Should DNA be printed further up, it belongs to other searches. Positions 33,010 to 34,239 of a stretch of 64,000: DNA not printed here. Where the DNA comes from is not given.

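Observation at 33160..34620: MazF-like gene with its own consensus promoter, palindromic upstream element, no MazE, coupled to a 309-aa unknown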

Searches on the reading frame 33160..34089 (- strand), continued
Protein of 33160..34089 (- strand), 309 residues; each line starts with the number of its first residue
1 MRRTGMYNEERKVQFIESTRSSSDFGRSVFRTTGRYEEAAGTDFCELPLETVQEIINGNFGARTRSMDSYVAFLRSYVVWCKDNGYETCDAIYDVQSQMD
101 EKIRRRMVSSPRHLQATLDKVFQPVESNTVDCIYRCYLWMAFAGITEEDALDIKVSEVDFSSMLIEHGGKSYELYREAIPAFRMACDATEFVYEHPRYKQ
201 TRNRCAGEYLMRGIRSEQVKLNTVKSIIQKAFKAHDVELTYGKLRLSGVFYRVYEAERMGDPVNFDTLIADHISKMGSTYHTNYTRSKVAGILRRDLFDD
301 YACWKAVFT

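Call 24: search_solved_structures(query=A1, max_evalue=10, show_alignments=2)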
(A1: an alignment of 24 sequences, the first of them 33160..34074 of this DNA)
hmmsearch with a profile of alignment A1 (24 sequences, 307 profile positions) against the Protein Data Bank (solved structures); distinct sequences matched with E-value up to 10: 5.
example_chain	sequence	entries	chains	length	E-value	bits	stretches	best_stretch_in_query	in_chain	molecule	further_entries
9rd5_H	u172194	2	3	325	4.3e-07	32.6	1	1-130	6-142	Core-binding (CB) domain-containing protein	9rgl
8bjv_A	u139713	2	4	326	0.00028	23.4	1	1-285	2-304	SPbeta prophage-derived uncharacterized protein YopR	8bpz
8bj6_A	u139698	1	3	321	0.00035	23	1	1-285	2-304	SPbeta prophage-derived uncharacterized protein YopR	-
8a0a_A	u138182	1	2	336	0.0019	20.6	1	2-285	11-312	Bacillus subtilis SPbeta prophage master regulator MrpR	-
7jh6_A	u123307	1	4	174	0.17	14.2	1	4-75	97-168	Two-domain di-Zn(II) and porphyrin-binding protein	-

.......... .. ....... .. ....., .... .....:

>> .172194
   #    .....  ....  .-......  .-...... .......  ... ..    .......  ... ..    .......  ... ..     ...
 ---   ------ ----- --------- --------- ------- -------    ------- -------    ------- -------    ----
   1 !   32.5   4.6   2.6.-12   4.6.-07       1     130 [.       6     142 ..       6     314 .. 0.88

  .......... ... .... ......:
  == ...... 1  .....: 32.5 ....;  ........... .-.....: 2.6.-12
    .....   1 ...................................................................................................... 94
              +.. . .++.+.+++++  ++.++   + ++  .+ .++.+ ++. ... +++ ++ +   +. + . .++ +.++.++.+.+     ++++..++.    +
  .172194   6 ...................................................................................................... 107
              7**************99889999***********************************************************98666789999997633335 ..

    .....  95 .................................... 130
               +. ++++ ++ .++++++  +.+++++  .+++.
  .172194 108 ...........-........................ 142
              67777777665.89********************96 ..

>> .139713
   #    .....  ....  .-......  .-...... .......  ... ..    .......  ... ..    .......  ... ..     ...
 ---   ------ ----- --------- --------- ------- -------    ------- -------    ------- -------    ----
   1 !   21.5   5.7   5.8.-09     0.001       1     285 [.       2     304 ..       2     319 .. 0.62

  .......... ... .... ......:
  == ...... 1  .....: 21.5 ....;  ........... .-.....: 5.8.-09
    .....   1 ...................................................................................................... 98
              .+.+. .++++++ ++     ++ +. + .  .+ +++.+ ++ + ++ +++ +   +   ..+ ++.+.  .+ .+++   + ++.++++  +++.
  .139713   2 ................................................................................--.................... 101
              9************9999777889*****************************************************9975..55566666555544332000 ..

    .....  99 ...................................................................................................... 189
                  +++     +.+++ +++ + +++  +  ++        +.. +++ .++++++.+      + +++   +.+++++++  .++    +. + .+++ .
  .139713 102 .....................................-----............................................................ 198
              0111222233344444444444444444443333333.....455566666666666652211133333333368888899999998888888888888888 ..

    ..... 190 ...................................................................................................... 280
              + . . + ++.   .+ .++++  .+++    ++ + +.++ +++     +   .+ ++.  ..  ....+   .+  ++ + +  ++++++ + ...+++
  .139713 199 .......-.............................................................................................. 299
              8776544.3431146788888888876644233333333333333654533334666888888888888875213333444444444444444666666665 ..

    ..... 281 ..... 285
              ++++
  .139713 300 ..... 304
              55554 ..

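Call 26: find_related_loci(query=A1, collection=genome_contigs, flank=6000)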
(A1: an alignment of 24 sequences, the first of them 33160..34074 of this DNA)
Query A1 (304 aa) in genome_contigs; peptide patterns used: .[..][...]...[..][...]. (x = any residue, [..] = any of these).
31 stretches matched a pattern; 23 encode a relative of the query (tblastn E <= 1e-3); 23 distinct loci.
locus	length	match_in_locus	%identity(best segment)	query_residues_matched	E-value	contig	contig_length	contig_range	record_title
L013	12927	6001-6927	58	1-304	1e-129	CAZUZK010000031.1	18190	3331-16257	MAG TPA_asm: uncultured Bacteroides sp. isolate SRP225648_co1_487 genome assembly, contig: NODE_7518_length_18190_cov_7.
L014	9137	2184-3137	40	1-304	6e-67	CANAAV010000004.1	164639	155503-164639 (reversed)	MAG TPA_asm: uncultured Flavonifractor sp. isolate SRR14629575_bin.32_metawrap_v1.3_MAG genome assembly, contig: NODE.42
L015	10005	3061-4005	39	1-304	2e-65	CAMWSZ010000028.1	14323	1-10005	MAG TPA_asm: uncultured Clostridia bacterium isolate SRR14411324_bin.1_metawrap_v1.3_MAG genome assembly, contig: NODE.3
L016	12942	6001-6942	38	1-303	9e-63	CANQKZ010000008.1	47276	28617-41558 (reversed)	MAG: uncultured Oscillospiraceae bacterium isolate Lapin-021__bin7 genome assembly, contig: Lapin-021__NODE_908_length_4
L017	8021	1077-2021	36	1-304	8e-62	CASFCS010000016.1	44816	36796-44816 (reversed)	uncultured bacterium isolate O38_L1_321321_idba_bin.175 genome assembly, contig: O38_L1_321321_idba_bin.175.fa_scaffold_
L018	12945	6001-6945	37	1-304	3e-61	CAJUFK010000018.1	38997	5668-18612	MAG TPA_asm: uncultured Angelakisella sp. isolate MGBC131977 genome assembly, contig: MGBC131977.18, whole genome shotgu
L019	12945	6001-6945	36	1-304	9e-61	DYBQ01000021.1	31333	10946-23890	MAG TPA_asm: Clostridiales bacterium isolate HRGM_Genome_2451 HRGM_Genome_2451_21, whole genome shotgun sequence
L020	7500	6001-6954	37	1-304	4e-60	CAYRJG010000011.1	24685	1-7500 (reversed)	MAG TPA_asm: uncultured Ruminococcus sp. isolate SRP315200_co1_654 genome assembly, contig: NODE_3308_length_24685_cov_7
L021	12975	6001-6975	35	1-304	7e-60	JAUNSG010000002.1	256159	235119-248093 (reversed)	MAG: Eubacteriales bacterium isolate S4M_St_42 NODE_3_length_256159_cov_28.876632, whole genome shotgun sequence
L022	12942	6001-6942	37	1-303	7e-60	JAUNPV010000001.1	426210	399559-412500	MAG: Eubacteriales bacterium isolate S36M_St_45 NODE_1_length_426210_cov_613.266175, whole genome shotgun sequence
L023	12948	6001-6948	36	1-304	1e-59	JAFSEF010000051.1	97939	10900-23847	MAG: Clostridia bacterium isolate RGIG3062 Goat_Rectum-5__c237453, whole genome shotgun sequence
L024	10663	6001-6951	33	1-303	3e-59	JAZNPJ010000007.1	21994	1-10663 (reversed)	MAG: Clostridia bacterium isolate T1900044834_TS20190300.MAGScoT_cleanbin_000025 SGB_2914_k141_1479236, whole genome sho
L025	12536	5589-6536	35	1-304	1e-58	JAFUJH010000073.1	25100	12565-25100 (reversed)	MAG: Ruminococcus sp. isolate RGIG4546 Roe_deer_Rectum-2__c524973, whole genome shotgun sequence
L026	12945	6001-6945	34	1-303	7e-58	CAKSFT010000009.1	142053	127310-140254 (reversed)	MAG: uncultured Clostridia bacterium isolate REFINED_METABAT215_TOP10_CONTIGS_1500_ASSEMBLY_K77_MERGED__Hadza_PheChl_Fib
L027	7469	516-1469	38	1-304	7e-57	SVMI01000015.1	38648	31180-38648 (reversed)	MAG: Oscillospiraceae bacterium isolate SIG509 NODE_22896_length_38648_cov_8.271281, whole genome shotgun sequence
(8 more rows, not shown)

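Call 27: find_related_loci(query=A1, collection=viral_contigs, flank=6000)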
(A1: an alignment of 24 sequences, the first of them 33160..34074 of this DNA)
Query A1 (304 aa) in viral_contigs; peptide patterns used: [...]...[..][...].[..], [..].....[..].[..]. (x = any residue, [..] = any of these).
164 stretches matched a pattern; 85 encode a relative of the query (tblastn E <= 1e-3); the best 80 are kept; 80 distinct loci.
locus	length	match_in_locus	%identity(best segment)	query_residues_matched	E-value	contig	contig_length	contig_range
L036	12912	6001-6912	73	1-304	5e-160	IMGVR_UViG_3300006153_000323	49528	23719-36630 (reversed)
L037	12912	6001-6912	73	1-304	5e-160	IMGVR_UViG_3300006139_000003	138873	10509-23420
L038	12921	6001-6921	67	1-304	1e-145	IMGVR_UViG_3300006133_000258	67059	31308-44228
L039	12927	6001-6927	59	1-304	4e-129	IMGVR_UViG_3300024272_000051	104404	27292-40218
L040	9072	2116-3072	39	1-303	1e-70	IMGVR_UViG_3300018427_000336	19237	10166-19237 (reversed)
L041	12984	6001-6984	37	1-303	4e-68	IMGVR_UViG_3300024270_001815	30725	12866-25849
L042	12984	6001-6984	37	1-303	4e-68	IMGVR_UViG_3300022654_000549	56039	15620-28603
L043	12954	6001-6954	40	1-304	3e-66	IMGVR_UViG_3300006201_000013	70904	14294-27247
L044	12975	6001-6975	38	1-304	6e-66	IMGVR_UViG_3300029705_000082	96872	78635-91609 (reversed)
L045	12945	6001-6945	37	1-304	5e-63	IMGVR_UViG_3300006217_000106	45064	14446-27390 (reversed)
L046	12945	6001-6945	37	1-304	5e-63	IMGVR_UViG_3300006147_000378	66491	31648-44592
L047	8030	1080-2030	39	1-303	1e-63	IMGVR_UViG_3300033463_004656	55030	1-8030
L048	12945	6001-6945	36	1-304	5e-61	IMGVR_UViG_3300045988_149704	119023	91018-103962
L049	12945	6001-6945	37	1-304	1e-60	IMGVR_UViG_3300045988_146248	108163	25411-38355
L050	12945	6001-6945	36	1-304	9e-61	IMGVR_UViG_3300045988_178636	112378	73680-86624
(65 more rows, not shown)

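Call 34: predict_structure(alignment_id=A1)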
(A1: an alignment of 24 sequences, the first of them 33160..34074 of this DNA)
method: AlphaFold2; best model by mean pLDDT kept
length: 304 residues; sequences in the alignment: 24
mean_pLDDT: 90.4   pTM: 0.80
mean pLDDT of the five models: 90.4, 90.3, 89.9, 89.2, 88.6
residues with pLDDT >= 90: 214; 70-90: 81; 50-70: 9; < 50: 0
segments of 3 or more residues with pLDDT < 50: none
pLDDT, mean of each block of 10 residues (from residue 1): 90 83 92 93 92 81 90 94 92 82 96 96 94 97 94 97 94 97 91 91 87 87 95 94 95 93 84 66 87 92 87
secondary structure, 60 per line:
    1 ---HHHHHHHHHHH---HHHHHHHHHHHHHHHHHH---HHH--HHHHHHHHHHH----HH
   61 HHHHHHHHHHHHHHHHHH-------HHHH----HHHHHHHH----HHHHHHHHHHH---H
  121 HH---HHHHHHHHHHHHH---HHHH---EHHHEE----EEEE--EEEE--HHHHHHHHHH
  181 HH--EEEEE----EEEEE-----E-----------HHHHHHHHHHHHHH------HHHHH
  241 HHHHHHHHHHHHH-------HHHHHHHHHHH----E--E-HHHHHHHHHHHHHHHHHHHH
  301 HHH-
elements in order: H4-14 H18-35 H44-54 H59-78 H86-89 H94-101 H106-116 H126-138 H142-145 E159-162 E165-168 H171-182 E185-189 E194-198 H216-229 H236-253 H261-271 H281-303

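Call 38: fold_search(model_id=the predicted structure, library=pdb)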
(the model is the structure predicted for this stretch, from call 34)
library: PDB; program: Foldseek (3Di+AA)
matches with E <= 10: 105; with E <= 0.001: 15
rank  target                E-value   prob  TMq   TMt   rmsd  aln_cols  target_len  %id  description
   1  8a0a_A                1.7e-07  1.00  0.43  0.41  12.6       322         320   12  Bacillus subtilis SPbeta prophage master regulator MrpR (released 2023-06-14)
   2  9rd5_H                3.5e-07  1.00  0.56  0.54   7.5       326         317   13  Phi3T SroF bound to DNA (released 2026-01-14)
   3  8bj6_C                5.8e-07  1.00  0.43  0.41  12.7       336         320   12  Crystal structure of YopR (released 2023-11-15)
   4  8bpz                  7.6e-07  1.00  0.43  0.41  12.6       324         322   12  Crystal structure of YopR (released 2023-11-29)
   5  8bj6_A                9.3e-07  1.00  0.43  0.41  12.5       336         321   12  Crystal structure of YopR (released 2023-11-15)
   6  9rgl_G                1.4e-06  1.00  0.42  0.42   9.7       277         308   13  Crystal structure of the SroF-Sar complex, repressor and antirepressor of phage phi3T. (released 2026-01-14)
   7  5hxy_F                2.4e-05  1.00  0.35  0.39  12.8       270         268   12  Crystal structure of XerA recombinase (released 2017-02-01)
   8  5hxy_B                4.8e-05  1.00  0.35  0.38  12.7       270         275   13  Crystal structure of XerA recombinase (released 2017-02-01)
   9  5vfz                  1.8e-04  1.00  0.33  0.35  14.0       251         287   16  Integrase from mycobacterium phage Brujita (released 2018-04-18)
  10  5hxy_A                1.8e-04  1.00  0.36  0.39  12.5       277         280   12  Crystal structure of XerA recombinase (released 2017-02-01)
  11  5hxy_D                2.7e-04  1.00  0.37  0.41  12.2       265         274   12  Crystal structure of XerA recombinase (released 2017-02-01)
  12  4a8e                  4.9e-04  1.00  0.32  0.36  13.9       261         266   12  The structure of a dimeric Xer recombinase from archaea (released 2012-12-05)
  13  1z1b_A                5.2e-04  1.00  0.32  0.28  10.8       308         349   14  Crystal structure of a lambda integrase dimer bound to a COC' core site (released 2005-06-28)
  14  5hxy_C                5.5e-04  1.00  0.36  0.39  12.7       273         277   12  Crystal structure of XerA recombinase (released 2017-02-01)
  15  2a3v_A                6.7e-04  1.00  0.29  0.29  13.6       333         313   12  Structural basis for broad DNA-specificity in integron recombination (released 2006-05-02)
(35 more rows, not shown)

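Call 64: search_dna_similar(query=window:33160-34074:-, collection=phages, mode=protein, max_rows=25, max_evalue=0.001)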
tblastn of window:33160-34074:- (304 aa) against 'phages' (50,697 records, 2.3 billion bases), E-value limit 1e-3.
No match.

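Call 82: search_protein_families(library=padloc, proteins=[window:33160-34074:-], max_evalue=0.01)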
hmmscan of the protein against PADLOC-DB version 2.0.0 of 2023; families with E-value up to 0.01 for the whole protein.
window:33160-34074:- (304 aa): 0 families

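Call 83: search_protein_families(library=ncbifam, proteins=[window:33160-34074:-], max_evalue=0.01)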
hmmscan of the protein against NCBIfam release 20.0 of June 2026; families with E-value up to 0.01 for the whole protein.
window:33160-34074:- (304 aa): 0 families

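Call 95: search_protein_representatives(alignment_id=A1)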
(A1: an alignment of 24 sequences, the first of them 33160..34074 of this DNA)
Query: 24 sequences, 307 profile positions. Proteins with E-value up to 0.001 (for the whole library): 2368; up to 1e-10: 1195; up to 1e-30: 848. The best 150 are listed.
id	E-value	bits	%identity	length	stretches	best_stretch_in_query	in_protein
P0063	1.9e-117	408.2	-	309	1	1-306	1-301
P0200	1.9e-116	404.9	-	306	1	1-306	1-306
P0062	9.6e-116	402.6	-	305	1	1-306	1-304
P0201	3.8e-113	394.1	-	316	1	1-307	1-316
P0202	4.2e-108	377.5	-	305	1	1-306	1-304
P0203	2.3e-107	375.1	-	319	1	1-305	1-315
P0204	9.1e-107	373.1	-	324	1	1-306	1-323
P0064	1.8e-106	372.2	-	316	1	1-306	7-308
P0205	1.9e-106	372.1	-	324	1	1-307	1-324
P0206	1.9e-106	372.1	-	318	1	1-307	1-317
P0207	8.2e-103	360.1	-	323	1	1-307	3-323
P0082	2.0e-102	358.8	-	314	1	1-307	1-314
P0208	6.8e-101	353.8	-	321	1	1-306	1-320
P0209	2.7e-100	351.9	-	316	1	1-306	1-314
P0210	3.9e-100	351.3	-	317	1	1-306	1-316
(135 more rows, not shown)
